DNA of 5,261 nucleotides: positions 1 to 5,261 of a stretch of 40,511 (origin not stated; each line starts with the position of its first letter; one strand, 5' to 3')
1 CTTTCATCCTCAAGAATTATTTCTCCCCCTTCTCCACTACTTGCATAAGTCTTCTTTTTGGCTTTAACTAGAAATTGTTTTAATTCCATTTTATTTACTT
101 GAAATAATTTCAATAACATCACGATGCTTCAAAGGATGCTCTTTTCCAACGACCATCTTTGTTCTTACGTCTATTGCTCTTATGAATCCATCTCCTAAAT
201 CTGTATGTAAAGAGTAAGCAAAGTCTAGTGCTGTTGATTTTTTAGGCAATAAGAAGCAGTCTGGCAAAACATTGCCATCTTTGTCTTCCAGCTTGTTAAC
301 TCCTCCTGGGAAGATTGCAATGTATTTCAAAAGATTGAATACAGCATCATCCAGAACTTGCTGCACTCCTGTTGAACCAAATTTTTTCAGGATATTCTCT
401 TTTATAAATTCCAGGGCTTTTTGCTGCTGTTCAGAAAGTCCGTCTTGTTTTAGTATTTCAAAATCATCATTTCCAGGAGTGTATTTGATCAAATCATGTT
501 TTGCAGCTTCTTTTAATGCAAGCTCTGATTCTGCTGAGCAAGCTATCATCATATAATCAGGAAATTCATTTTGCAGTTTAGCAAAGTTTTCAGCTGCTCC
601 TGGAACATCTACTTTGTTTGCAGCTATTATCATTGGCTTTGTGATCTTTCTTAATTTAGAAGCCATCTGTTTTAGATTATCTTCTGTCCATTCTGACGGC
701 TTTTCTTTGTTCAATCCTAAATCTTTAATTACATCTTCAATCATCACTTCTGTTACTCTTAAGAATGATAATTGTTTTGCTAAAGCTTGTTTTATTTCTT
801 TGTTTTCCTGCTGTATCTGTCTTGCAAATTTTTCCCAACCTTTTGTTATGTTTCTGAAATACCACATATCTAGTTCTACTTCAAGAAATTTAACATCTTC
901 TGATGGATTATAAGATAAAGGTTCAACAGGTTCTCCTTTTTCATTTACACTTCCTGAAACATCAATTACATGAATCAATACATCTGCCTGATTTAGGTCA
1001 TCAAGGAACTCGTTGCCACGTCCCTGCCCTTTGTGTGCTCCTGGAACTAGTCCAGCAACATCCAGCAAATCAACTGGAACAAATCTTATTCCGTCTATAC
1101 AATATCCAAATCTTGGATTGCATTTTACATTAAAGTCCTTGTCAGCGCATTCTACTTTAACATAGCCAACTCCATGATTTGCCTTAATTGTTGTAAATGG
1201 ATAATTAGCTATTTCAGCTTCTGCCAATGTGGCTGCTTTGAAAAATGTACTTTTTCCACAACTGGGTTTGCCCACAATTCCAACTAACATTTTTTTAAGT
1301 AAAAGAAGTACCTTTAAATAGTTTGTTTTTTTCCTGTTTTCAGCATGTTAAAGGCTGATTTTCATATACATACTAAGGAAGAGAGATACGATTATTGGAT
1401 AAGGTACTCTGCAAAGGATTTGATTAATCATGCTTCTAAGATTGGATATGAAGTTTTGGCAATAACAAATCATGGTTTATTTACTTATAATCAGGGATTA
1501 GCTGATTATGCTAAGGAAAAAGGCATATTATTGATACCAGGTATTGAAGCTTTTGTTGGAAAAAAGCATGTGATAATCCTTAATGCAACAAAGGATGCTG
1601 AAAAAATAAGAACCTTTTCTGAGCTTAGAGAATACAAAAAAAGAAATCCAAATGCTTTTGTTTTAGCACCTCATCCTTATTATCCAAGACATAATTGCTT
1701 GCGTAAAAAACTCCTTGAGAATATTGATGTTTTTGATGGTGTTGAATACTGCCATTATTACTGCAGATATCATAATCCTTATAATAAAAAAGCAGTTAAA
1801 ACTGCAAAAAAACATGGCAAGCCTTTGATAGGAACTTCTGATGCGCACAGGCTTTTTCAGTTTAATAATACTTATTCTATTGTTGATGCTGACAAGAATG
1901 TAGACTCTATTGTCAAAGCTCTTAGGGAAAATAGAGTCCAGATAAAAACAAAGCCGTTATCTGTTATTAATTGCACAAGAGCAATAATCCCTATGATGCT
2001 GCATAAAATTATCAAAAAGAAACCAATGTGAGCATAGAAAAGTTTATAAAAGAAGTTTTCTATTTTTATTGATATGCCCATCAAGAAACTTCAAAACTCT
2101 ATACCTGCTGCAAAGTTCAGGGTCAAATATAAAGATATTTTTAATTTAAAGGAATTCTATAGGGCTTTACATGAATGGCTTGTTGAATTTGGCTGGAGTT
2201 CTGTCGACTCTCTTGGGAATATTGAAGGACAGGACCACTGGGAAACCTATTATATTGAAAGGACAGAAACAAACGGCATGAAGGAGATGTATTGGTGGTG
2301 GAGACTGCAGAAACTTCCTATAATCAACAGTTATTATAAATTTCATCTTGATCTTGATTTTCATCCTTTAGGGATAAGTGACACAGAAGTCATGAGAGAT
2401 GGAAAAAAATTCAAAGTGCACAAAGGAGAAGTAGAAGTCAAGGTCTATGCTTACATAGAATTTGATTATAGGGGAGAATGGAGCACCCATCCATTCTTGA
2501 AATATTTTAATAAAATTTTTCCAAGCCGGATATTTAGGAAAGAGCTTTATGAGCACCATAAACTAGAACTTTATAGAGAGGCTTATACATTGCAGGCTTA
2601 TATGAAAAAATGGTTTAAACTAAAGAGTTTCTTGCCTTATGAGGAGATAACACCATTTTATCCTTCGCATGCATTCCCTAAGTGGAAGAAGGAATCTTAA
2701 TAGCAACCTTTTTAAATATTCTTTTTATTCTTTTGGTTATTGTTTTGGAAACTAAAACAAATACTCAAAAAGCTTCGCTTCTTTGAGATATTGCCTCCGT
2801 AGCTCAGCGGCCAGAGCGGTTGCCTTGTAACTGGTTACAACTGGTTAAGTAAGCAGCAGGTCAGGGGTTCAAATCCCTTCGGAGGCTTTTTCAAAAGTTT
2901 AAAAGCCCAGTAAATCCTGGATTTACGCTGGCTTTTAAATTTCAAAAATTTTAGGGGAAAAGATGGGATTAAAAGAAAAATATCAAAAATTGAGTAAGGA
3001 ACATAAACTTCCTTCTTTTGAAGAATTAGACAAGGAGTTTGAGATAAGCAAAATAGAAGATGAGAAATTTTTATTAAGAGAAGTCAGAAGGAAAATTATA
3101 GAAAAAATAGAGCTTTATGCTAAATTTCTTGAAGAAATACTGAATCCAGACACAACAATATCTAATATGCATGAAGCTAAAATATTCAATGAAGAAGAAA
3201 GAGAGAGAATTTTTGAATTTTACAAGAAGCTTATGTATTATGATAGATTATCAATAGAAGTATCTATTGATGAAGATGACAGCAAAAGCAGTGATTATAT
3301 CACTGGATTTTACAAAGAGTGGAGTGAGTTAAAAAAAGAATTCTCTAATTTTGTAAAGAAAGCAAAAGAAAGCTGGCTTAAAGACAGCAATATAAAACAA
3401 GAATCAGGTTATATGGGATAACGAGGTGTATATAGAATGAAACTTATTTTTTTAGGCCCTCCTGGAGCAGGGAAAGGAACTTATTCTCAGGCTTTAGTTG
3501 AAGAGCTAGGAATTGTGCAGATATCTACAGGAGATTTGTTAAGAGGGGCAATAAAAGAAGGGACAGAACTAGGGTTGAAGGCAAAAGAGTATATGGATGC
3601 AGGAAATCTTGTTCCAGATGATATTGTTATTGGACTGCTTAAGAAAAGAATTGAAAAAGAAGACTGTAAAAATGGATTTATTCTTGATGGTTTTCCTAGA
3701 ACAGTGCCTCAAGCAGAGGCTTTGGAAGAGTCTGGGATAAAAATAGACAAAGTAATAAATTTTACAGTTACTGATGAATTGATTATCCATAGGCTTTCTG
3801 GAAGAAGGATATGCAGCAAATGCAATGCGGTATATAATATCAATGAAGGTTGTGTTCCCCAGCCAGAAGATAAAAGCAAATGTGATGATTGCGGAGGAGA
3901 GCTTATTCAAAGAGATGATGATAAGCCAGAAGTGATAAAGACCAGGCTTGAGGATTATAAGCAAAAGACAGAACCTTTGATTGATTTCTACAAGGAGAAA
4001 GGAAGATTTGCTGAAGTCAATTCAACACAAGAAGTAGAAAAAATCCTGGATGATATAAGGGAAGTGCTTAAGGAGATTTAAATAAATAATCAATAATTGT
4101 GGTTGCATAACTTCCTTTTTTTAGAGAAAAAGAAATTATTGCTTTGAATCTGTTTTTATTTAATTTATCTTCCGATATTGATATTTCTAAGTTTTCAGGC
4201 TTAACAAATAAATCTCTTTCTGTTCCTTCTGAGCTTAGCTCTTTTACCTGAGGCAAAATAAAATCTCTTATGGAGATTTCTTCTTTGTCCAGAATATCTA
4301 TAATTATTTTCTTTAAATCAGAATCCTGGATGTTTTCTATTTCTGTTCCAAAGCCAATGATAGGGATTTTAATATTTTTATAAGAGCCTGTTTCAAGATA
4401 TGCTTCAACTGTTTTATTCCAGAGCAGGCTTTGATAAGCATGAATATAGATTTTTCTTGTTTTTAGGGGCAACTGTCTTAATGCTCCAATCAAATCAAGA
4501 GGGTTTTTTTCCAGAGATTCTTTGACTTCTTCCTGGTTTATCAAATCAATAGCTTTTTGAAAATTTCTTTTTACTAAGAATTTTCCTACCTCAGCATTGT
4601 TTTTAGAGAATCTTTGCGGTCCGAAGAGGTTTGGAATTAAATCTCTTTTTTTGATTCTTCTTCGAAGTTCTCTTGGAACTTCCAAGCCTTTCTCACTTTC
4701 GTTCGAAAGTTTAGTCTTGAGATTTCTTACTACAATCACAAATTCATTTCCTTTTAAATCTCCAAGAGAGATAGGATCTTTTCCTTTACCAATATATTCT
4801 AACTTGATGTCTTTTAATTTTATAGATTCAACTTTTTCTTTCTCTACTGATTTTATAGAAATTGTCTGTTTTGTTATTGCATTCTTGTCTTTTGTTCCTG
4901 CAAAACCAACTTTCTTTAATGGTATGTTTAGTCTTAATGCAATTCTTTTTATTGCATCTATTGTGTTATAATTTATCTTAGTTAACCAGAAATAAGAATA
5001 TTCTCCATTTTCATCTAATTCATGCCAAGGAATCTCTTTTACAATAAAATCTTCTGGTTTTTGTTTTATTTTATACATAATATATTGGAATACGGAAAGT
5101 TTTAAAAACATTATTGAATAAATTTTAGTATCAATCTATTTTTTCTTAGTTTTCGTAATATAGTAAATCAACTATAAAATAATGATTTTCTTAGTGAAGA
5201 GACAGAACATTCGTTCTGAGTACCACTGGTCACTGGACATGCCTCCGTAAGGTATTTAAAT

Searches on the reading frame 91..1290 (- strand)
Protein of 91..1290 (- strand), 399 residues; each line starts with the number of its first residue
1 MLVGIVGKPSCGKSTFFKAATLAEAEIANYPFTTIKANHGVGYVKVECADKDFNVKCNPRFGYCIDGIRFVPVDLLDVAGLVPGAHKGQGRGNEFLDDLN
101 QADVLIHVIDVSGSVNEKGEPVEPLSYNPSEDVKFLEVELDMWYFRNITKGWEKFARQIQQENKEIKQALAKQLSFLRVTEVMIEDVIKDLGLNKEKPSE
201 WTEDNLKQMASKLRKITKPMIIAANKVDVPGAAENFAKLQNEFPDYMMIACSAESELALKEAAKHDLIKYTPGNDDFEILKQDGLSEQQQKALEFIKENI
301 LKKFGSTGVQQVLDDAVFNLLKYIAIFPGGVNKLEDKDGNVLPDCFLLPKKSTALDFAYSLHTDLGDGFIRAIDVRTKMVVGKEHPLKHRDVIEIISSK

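Call 8: search_protein_families(library=pfam, proteins=[window:91-1290:-], max_evalue=0.01)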
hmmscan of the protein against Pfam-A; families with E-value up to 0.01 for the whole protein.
window:91-1290:- (399 aa): 4 families
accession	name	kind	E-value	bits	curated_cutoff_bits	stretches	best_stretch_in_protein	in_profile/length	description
PF08438.16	YGR210-like_G4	-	4.1e-36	124.1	24.7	1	223-328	1-105/108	Obg-like GTPase YGR210-like, G4 motif-containing domain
PF01926.29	MMR_HSR1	-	1e-17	64.7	21.9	1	3-118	2-92/113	50S ribosome-binding GTPase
PF02824.27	TGS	-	5.5e-12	46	22.2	1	340-396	9-59/60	TGS domain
PF02421.24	FeoB_N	-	2.9e-07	30.6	27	1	3-41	3-41/156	Ferrous iron transport protein B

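Call 63: find_encoding_contigs(protein=window:91-1290:-, flank=10000, max_places=3)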
Protein window:91-1290:- (399 aa): no gene with exactly this product is on record in the collection.

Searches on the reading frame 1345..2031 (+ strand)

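Call 8: search_protein_families(library=pfam, proteins=[window:1345-2031:+], max_evalue=0.01)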
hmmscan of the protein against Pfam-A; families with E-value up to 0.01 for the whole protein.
window:1345-2031:+ (228 aa): 2 families
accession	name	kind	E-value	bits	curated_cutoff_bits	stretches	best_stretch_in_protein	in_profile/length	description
PF13263.12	PHP_C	-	1.6e-08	34.4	21.3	1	146-198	3-56/56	PHP-associated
PF02811.25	PHP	-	7.7e-06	26.8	26.4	1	6-79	2-78/164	PHP domain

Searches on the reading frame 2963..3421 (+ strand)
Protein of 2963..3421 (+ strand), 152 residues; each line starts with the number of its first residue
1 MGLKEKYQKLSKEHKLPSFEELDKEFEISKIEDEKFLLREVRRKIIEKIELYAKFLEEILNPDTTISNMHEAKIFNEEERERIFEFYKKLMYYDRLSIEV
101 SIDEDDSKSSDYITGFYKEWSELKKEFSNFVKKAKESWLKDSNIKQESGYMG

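Call 8: search_protein_families(library=pfam, proteins=[window:2963-3421:+], max_evalue=0.01)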
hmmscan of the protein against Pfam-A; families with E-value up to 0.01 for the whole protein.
window:2963-3421:+ (152 aa): 0 families

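Call 22: search_protein_families(library=pfam, proteins=[window:2963-3421:+], max_evalue=0.1)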
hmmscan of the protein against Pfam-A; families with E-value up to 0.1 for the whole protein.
window:2963-3421:+ (152 aa): 2 families
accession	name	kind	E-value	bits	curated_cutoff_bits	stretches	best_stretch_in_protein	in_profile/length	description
PF25474.1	TPR_TmcB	-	0.044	14.2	27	0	42-79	84-122/125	TmcB, TPR repeats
PF06289.16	FlbD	-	0.096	12.7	24.7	0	61-85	25-49/59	Flagellar and Swarming motility proteins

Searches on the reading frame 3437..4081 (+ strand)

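Call 8: search_protein_families(library=pfam, proteins=[window:3437-4081:+], max_evalue=0.01)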
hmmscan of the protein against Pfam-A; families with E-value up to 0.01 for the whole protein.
window:3437-4081:+ (214 aa): 7 families
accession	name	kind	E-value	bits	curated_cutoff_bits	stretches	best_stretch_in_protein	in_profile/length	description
PF00406.28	ADK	-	4.9e-57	192.8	26.8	1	6-189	2-150/151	Adenylate kinase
PF13207.12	AAA_17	-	1.9e-27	96.6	27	1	6-123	1-122/136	AAA domain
PF05191.20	ADK_lid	-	2.6e-11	43.6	26.6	1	123-161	1-36/36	Adenylate kinase, active site lid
PF13671.12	AAA_33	-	7.8e-05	23.4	27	1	4-58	3-54/143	AAA domain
PF13238.12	AAA_18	-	0.00021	22.2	29.4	1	5-124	3-112/128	AAA domain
PF17213.9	Hydin_ADK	-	0.0013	19.3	27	0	58-85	168-195/196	Hydin Adenylate kinase-like domain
PF13717.11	Zn_ribbon_4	-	0.0073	16.7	30.3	0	126-153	5-32/36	zinc-ribbon domain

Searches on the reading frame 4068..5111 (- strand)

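Call 7: search_protein_families(library=pfam, proteins=[window:4068-5111:-], max_evalue=0.01)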
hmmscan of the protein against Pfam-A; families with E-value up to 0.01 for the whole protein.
window:4068-5111:- (347 aa): 1 family
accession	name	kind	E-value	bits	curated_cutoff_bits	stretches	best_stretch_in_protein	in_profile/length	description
PF01142.23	TruD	-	2.8e-75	254.2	27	3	13-191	16-196/412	tRNA pseudouridine synthase D (TruD)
